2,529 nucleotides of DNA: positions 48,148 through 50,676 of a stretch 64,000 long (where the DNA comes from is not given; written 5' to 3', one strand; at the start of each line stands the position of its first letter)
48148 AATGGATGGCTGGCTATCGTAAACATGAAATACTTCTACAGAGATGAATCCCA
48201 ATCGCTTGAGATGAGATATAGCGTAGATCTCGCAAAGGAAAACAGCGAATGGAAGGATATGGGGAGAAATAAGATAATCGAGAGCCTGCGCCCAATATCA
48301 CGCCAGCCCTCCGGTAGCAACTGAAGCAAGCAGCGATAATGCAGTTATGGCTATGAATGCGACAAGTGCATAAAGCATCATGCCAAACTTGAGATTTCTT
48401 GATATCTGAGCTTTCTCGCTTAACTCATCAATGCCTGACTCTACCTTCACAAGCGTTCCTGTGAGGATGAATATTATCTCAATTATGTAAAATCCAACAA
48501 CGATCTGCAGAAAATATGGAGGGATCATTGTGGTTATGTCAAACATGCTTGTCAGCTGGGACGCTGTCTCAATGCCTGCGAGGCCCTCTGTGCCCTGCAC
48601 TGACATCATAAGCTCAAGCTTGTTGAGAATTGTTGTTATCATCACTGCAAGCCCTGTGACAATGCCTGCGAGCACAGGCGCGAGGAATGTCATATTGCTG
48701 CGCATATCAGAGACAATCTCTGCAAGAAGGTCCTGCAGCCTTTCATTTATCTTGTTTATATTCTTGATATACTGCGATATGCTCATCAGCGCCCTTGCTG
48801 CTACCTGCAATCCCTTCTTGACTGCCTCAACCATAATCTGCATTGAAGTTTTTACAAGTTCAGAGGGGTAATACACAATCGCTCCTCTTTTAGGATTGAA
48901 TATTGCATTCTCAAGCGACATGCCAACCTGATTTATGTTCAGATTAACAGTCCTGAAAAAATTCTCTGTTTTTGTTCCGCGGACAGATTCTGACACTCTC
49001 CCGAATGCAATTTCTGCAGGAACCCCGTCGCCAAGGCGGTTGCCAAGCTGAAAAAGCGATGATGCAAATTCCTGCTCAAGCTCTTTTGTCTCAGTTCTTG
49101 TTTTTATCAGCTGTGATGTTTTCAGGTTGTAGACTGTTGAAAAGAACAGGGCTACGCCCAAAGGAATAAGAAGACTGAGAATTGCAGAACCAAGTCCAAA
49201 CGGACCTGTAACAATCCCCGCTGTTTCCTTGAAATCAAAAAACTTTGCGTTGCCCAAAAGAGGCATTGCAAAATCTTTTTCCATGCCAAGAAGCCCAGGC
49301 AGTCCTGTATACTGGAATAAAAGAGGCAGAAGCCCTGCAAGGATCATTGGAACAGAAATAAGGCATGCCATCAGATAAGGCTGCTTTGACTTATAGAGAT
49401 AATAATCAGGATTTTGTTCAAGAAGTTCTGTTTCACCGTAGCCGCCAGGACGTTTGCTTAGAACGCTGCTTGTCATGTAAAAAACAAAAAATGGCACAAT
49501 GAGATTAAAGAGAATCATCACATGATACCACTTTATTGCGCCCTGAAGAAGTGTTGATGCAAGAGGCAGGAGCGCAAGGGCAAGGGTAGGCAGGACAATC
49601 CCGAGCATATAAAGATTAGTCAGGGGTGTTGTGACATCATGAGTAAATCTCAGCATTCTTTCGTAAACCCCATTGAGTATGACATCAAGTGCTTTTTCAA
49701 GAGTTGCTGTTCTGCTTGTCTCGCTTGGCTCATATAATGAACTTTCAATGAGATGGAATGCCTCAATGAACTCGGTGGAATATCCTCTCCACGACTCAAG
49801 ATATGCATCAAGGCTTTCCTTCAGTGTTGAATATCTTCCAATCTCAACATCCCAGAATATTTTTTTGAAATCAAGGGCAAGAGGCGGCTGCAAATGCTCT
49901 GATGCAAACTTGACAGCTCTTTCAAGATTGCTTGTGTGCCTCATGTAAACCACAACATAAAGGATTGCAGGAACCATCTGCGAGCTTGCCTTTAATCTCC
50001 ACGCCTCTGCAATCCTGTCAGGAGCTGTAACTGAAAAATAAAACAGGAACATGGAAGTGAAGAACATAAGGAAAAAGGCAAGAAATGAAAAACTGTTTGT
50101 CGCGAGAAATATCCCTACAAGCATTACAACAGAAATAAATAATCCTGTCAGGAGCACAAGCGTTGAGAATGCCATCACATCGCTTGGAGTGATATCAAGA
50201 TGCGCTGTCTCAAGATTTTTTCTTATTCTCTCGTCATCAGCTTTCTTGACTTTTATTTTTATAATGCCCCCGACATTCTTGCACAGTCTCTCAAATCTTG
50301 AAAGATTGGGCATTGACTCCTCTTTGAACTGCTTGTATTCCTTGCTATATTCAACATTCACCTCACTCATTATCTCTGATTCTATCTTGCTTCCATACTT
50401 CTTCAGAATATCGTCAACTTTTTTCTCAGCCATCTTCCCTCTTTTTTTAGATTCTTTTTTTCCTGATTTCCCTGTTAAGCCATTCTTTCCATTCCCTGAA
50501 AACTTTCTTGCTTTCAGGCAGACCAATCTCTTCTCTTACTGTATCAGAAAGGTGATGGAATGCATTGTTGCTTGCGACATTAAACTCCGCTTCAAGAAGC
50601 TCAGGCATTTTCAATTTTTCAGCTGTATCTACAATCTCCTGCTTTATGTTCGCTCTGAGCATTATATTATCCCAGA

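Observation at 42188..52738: Large type IV pilus-like locus: nine small pilin-like genes plus platform protein and ATPase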

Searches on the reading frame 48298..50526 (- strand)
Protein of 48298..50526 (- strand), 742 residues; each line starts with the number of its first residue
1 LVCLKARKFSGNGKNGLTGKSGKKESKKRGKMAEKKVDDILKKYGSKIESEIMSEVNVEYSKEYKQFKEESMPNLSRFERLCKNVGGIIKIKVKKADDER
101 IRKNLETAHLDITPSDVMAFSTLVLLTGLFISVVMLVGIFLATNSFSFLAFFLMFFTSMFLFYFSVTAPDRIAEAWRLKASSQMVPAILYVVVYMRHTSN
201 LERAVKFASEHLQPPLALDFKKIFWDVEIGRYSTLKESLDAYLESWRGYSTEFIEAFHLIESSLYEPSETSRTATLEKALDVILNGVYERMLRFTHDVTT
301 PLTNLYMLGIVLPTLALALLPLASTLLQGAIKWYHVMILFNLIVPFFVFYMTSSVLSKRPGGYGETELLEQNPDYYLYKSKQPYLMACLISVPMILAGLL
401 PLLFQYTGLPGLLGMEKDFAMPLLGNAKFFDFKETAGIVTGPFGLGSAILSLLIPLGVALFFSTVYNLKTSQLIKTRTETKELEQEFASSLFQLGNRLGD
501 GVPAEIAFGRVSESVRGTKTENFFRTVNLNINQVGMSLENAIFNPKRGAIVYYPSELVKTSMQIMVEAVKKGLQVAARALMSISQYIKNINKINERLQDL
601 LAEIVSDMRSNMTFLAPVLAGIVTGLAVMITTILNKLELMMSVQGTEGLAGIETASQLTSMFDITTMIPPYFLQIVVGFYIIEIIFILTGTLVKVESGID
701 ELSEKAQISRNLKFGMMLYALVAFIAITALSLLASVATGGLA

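Call 3: search_protein_families(library=pfam, proteins=[window:48298-50526:-], max_evalue=0.1)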
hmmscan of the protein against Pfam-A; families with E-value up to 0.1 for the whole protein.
window:48298-50526:- (742 aa): 2 families
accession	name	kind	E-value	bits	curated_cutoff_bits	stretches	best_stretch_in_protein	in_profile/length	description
PF20990.2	DUF2207_C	-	0.015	15.5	33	1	25-165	65-186/247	Predicted membrane protein (DUF2207) C-terminal domain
PF03885.18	DUF327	-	0.089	13.2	25.8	1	563-618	74-132/143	Protein of unknown function (DUF327)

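Call 4: search_protein_families(library=ncbifam, proteins=[window:48298-50526:-], max_evalue=0.1)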
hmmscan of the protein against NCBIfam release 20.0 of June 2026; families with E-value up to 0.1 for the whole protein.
window:48298-50526:- (742 aa): 2 families
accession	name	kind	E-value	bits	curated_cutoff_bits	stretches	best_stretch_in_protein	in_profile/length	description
NF003341.0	PRK04358.1-2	equivalog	0.02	14.3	353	1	551-611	92-151/224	hypothetical protein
NF011253.0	PRK14659.1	equivalog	0.036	14.7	156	1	35-71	13-49/123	holo-[acyl-carrier-protein] synthase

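Call 9: find_homologous_proteins(query=window:48298-50433:-)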
Query window:48298-50433:- (711 aa): 4693 proteins with E <= 0.001 among 8000 candidates; the best 120 are listed.
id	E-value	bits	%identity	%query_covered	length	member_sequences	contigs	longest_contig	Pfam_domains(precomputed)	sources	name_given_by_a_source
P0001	0.0e+0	1536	100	100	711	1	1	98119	-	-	-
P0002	0.0e+0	1344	85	99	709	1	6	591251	-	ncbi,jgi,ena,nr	ncbi:hypothetical protein J4433_02870 [Candidatus Pacearchaeota archaeon]|nr:hypothetical protein [C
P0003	0.0e+0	1338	84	99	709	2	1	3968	-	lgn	-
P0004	0.0e+0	1298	82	100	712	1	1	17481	-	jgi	jgi:hypothetical protein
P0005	0.0e+0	1255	79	99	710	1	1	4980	-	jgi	jgi:hypothetical protein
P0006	0.0e+0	1129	72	99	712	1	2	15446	-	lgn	-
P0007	0.0e+0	1125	72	99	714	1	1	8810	-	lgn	-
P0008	0.0e+0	1122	71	100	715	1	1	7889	-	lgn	-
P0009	0.0e+0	1108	71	99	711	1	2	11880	-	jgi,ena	-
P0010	0.0e+0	1094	72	99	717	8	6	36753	-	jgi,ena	jgi:hypothetical protein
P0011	0.0e+0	1094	70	98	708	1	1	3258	-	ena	-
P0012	0.0e+0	1067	68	99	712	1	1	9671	-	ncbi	-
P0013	0.0e+0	1052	67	99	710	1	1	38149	-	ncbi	-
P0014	0.0e+0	1050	67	99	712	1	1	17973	-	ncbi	-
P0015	0.0e+0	1012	83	77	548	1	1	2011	-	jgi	jgi:hypothetical protein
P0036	1.0e-282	958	61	99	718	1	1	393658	-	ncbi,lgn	-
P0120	8.8e-275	931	60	96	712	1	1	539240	-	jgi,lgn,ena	-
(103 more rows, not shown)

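Call 10: find_encoding_contigs(protein=P0002, flank=10000, max_places=2)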
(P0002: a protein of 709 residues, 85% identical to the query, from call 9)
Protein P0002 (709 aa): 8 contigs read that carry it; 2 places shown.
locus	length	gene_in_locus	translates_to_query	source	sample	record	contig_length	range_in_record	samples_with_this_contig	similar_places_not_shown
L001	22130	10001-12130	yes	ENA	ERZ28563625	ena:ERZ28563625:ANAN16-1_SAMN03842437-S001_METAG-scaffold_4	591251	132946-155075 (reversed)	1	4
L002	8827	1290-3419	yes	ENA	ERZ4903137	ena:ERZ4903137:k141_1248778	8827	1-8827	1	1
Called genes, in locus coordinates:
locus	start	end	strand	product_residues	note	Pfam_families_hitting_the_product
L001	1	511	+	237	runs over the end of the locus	-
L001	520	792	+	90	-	PF14947:HTH_45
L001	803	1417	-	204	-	PF00702:Hydrolase (weak), PF13419:HAD_2 (weak)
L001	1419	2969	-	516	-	PF00270:DEAD, PF04851:ResIII, PF21210:RNA_helicase_helical, PF00271:Helicase_C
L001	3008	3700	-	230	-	-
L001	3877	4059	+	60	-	-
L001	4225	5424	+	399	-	PF04894:Nre_N, PF04895:Nre_C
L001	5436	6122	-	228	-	PF00702:Hydrolase (weak), PF13419:HAD_2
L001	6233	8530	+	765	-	PF00437:T2SSE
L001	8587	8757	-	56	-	-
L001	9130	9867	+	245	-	-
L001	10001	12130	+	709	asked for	-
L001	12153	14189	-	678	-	-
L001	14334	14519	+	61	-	-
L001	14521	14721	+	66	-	-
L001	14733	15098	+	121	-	-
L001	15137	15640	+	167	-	-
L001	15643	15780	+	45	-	-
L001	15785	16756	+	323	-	-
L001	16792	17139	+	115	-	-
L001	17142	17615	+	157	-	-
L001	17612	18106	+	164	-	-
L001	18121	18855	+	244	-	-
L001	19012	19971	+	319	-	PF08646:Rep_fac-A_C (weak)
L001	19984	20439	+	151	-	PF04307:YdjM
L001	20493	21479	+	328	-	PF14520:HHH_5 (weak), PF00154:RecA_N, PF06745:ATPase, PF08423:Rad51, PF13481:AAA_25 (weak)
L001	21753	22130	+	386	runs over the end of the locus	-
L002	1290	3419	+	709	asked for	-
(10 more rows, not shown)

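Call 11: find_encoding_contigs(protein=P0036, flank=10000, max_places=2)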
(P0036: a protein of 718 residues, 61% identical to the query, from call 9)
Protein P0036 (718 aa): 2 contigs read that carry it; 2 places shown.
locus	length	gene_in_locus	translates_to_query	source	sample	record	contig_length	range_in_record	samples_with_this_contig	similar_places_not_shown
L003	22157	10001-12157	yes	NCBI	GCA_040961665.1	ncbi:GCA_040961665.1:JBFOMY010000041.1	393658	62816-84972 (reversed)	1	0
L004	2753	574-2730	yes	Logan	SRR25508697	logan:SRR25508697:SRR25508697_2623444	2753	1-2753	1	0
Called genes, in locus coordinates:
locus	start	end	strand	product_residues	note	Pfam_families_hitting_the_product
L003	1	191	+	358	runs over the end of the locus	PF04055:Radical_SAM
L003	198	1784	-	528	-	PF00270:DEAD, PF04851:ResIII, PF21210:RNA_helicase_helical, PF00271:Helicase_C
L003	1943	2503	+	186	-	PF13176:TPR_7 (faint)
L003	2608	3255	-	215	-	-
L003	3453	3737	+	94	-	PF05239:PRC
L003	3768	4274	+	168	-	-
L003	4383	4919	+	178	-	-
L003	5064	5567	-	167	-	-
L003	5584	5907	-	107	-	-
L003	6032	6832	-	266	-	-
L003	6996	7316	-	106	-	-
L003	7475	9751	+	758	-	PF00437:T2SSE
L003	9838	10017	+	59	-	-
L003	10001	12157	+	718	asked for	-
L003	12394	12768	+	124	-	-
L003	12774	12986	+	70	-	-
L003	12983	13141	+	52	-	-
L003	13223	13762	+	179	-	-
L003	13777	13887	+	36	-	-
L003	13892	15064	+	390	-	-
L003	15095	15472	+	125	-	-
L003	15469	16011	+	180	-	-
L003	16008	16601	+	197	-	-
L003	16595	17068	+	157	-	-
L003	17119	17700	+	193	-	-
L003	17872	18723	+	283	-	PF01478:Peptidase_A24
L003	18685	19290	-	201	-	PF01230:HIT (weak)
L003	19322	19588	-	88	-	PF00736:EF1_GNE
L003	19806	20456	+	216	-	-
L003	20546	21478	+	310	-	PF25507:OB_POT1A (faint), PF01336:tRNA_anti-codon (weak)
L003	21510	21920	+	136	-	PF00293:NUDIX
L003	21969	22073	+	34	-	-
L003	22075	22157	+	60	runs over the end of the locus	-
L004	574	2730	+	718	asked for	-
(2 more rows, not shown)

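Call 12: find_encoding_contigs(protein=P0120, flank=10000, max_places=2)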
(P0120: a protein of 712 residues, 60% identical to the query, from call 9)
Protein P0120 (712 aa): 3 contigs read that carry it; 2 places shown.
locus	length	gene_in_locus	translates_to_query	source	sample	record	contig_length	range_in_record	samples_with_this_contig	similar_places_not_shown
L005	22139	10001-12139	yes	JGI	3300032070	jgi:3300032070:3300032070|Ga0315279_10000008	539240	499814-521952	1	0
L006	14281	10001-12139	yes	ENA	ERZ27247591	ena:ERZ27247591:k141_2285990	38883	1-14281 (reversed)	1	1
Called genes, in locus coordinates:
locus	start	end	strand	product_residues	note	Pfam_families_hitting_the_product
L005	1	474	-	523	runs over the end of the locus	PF00270:DEAD, PF04851:ResIII, PF18766:SWI2_SNF2 (weak), PF21210:RNA_helicase_helical, PF00271:Helicase_C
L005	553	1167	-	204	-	-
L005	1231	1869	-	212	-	PF02163:Peptidase_M50 (faint)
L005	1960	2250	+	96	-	PF05239:PRC (weak)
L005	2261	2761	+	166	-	-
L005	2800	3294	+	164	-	-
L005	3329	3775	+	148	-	-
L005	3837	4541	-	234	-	-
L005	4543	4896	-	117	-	-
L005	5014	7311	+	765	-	PF00437:T2SSE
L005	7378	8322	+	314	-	PF02463:SMC_N (faint), PF00005:ABC_tran, PF13304:AAA_21 (weak)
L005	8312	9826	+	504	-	PF12679:ABC2_membrane_2, PF12698:ABC2_membrane_3, PF01061:ABC2_membrane, PF12730:ABC2_membrane_4 (weak)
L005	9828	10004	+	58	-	-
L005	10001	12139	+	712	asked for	-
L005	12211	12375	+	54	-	-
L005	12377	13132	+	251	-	-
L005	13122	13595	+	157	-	-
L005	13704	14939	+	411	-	-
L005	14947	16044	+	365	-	-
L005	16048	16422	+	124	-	-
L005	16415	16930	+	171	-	-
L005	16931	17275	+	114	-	-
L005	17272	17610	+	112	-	-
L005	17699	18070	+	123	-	-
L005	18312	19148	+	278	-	PF01478:Peptidase_A24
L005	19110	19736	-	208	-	PF01230:HIT (weak)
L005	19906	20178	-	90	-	PF00736:EF1_GNE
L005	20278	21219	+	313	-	PF01336:tRNA_anti-codon (faint)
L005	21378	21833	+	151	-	PF04307:YdjM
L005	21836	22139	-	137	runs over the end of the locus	-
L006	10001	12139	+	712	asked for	-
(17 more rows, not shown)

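Call 23: search_solved_structures(query=A1, max_evalue=10, show_alignments=2)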
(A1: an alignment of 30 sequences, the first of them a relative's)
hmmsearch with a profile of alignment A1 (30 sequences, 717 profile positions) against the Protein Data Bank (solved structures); distinct sequences matched with E-value up to 10: 3.
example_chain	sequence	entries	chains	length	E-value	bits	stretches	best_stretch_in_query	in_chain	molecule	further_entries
9qlv_A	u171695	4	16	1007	1.2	10.8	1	346-400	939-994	Disease resistance protein ADR2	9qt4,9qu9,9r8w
9s7t_B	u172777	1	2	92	1.2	10.7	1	239-289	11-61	DBS5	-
8up5_P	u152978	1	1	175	1.3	10.6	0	185-224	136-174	KEOPS complex subunit Pcc1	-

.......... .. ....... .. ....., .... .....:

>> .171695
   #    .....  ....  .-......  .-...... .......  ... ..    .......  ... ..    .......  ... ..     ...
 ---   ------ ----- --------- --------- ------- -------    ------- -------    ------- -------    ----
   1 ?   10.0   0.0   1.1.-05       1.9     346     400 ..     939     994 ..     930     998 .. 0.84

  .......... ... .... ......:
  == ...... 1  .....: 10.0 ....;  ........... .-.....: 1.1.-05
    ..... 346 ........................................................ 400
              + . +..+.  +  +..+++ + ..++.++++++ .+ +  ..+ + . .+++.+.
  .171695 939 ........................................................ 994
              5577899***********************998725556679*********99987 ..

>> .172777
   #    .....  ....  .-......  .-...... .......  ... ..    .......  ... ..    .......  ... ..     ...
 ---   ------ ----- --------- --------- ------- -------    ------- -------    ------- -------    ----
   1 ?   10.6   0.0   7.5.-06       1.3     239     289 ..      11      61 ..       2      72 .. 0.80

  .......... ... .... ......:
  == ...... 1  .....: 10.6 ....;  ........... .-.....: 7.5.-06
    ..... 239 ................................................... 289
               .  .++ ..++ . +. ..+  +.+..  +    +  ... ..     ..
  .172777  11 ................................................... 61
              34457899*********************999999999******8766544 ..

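Call 27: search_protein_families(library=phrogs, proteins=[window:48298-50433:-], max_evalue=0.01)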
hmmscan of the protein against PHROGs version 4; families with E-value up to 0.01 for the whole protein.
window:48298-50433:- (711 aa): 0 families

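Call 29: find_related_loci(query=A1, collection=genome_contigs, flank=10000)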
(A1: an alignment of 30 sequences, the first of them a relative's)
Query A1 (711 aa) in genome_contigs; peptide patterns used: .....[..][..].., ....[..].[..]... (x = any residue, [..] = any of these).
600 stretches matched a pattern (row limit reached: there are more); 585 encode a relative of the query (tblastn E <= 1e-3); the best 80 are kept; 80 distinct loci.
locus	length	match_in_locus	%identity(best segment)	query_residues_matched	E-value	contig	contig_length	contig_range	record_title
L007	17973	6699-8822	67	5-710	0e+0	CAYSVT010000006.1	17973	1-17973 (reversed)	MAG TPA_asm: Candidatus Woesearchaeota archaeon isolate binchicken_co266_155 genome assembly, contig: NODE_5122_length_1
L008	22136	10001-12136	60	1-709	0e+0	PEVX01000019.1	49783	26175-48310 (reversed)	MAG: Candidatus Pacearchaeota archaeon CG06_land_8_20_14_3_00_35_12 CG06_land_8_20_14_3.00_150_scaffold_57_c, whole geno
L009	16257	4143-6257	64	4-711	0e+0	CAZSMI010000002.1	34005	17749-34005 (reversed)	MAG TPA_asm: Candidatus Woesearchaeota archaeon isolate binchicken_co387_677 genome assembly, contig: NODE_793_length_34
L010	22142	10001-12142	61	6-711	0e+0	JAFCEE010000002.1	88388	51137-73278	Candidatus Pacearchaeota archaeon isolate Meg22_1012_Bin_283 Meg22_1012_Bin_283_scaffold_704, whole genome shotgun seque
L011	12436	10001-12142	61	4-711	0e+0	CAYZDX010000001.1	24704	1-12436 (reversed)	MAG TPA_asm: Candidatus Woesearchaeota archaeon isolate binchicken_co19_568 genome assembly, contig: NODE_2977_length_24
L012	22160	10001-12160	59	5-711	0e+0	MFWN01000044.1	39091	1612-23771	MAG: Candidatus Pacearchaeota archaeon RBG_13_36_9 RBG_13_scaffold_234, whole genome shotgun sequence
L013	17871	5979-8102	58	7-711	0e+0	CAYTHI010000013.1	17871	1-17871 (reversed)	MAG TPA_asm: Candidatus Woesearchaeota archaeon isolate SRP269290_co7_531 genome assembly, contig: NODE_1196_length_1787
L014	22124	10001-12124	60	7-711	0e+0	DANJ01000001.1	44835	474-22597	MAG TPA_asm: Candidatus Pacearchaeota archaeon UBA92 UBA92_contig_6164, whole genome shotgun sequence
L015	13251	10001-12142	59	8-711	0e+0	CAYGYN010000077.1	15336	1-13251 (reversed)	MAG TPA_asm: Candidatus Woesearchaeota archaeon isolate ERP119294_co2_456 genome assembly, contig: k141_1268565, whole g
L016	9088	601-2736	61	7-702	0e+0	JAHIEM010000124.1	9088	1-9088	MAG: Nanoarchaeota archaeon isolate KR11_0.1_MetaG.mb.19 KR11_0.1_MetaG.mb.19_k141_1052578, whole genome shotgun sequenc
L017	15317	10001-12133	60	5-710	0e+0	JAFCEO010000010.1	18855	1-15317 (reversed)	Candidatus Pacearchaeota archaeon isolate Meg22_1214_Bin_14 Meg22_1214_Bin_14_scaffold_9812, whole genome shotgun sequen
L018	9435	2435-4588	58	1-711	0e+0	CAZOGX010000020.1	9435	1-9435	MAG TPA_asm: Candidatus Woesearchaeota archaeon isolate SRP170004_co1_557 genome assembly, contig: NODE_11807_length_943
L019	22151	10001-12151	57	7-710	0e+0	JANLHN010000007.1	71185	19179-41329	MAG: Nanoarchaeota archaeon isolate P6-18 k99_373282, whole genome shotgun sequence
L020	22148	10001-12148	58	3-711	0e+0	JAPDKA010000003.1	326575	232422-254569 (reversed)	MAG: archaeon isolate S5B12_HD70 c_000000000009, whole genome shotgun sequence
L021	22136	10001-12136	59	6-708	0e+0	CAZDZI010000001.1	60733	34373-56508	MAG TPA_asm: Candidatus Woesearchaeota archaeon isolate binchicken_co150_114 genome assembly, contig: NODE_935_length_60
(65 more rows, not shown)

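Call 34: predict_structure(alignment_id=A1)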
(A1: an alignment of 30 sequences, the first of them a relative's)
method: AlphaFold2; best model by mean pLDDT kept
length: 711 residues; sequences in the alignment: 30
mean_pLDDT: 77.9   pTM: 0.75
mean pLDDT of the five models: 77.9, 77.1, 75.4, 75.1, 70.9
residues with pLDDT >= 90: 58; 70-90: 529; 50-70: 82; < 50: 42
segments of 3 or more residues with pLDDT < 50: 1-4, 20-43, 614-622
pLDDT, mean of each block of 10 residues (from residue 1): 54 60 40 43 63 79 83 78 85 90 84 78 86 85 77 81 78 82 77 80 85 81 89 84 86 83 78 80 79 75 86 85 65 55 78 90 87 73 64 62 65 83 92 90 82 83 84 82 80 86 84 80 77 80 78 79 75 81 87 85 75 48 53 77 90 88 75 89 92 90 76 56
secondary structure, 60 per line:
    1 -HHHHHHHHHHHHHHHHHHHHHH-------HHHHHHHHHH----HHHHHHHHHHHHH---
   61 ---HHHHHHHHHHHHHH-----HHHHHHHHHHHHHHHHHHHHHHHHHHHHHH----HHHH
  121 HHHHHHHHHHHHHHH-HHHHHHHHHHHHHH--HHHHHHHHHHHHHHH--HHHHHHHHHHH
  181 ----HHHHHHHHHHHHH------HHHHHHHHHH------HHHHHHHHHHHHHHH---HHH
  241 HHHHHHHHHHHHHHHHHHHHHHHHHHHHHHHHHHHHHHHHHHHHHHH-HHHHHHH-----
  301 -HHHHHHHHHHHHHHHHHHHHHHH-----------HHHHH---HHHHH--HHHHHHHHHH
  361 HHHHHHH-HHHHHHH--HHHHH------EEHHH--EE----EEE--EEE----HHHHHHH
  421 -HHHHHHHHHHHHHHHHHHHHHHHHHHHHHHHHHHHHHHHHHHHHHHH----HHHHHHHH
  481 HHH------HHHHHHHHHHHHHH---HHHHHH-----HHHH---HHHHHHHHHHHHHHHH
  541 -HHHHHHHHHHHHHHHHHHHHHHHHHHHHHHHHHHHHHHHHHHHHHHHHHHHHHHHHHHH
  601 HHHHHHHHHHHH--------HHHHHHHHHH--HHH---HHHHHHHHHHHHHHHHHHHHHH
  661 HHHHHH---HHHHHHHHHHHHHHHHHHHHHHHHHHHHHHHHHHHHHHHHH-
elements in order (helices of 4 or more, strands of 3 or more residues): H2-23 H31-40 H45-57 H64-77 H83-112 H117-135 H137-150 H153-167 H170-180 H185-197 H204-213 H220-234 H238-287 H289-295 H302-324 H336-340 H344-348 H351-367 H369-375 H378-382 E402-404 E407-409 H414-420 H422-468 H473-483 H490-503 H507-512 H518-521 H525-540 H542-612 H621-630 H639-666 H670-710
